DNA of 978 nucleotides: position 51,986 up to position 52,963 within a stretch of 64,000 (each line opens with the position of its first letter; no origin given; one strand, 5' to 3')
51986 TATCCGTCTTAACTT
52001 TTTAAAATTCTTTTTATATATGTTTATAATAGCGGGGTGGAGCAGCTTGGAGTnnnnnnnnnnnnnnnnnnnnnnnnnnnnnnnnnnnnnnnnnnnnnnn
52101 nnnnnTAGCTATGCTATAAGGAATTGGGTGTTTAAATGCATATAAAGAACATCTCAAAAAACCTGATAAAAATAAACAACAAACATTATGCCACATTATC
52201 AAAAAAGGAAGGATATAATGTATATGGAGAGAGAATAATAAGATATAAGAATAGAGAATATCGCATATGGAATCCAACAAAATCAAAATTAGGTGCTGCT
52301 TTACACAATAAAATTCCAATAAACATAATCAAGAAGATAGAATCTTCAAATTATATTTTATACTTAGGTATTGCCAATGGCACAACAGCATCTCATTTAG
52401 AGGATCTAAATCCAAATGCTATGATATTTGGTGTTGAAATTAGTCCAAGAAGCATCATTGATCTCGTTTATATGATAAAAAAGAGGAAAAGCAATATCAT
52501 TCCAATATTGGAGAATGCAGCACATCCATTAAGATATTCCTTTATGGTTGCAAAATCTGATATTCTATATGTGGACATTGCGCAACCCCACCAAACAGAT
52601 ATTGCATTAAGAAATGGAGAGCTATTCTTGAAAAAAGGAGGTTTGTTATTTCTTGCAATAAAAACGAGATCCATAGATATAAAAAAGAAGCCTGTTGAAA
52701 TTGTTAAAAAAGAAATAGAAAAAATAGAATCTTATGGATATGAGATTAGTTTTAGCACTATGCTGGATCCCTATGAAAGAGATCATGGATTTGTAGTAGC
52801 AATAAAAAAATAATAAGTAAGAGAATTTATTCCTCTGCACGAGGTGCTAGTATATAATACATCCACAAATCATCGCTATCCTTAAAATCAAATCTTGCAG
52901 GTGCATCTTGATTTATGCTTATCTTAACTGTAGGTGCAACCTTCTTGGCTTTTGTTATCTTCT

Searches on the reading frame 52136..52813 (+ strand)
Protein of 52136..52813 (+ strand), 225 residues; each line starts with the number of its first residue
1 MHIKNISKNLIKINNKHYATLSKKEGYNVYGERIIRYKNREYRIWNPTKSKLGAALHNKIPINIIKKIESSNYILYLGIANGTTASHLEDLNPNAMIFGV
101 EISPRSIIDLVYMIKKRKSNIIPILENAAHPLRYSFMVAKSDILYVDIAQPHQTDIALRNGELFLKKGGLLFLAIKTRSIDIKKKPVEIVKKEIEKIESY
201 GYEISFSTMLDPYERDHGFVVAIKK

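Call 11: search_protein_families(library=pfam, proteins=[window:52136-52813:+], max_evalue=0.001)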
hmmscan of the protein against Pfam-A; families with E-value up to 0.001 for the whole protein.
window:52136-52813:+ (225 aa): 2 families
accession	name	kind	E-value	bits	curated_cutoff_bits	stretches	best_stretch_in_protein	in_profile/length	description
PF01269.23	Fibrillarin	-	1.4e-65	221.1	27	1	15-223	19-224/227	Fibrillarin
PF02390.23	Methyltransf_4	-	0.00077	19.4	24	0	74-152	5-84/173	Putative methyltransferase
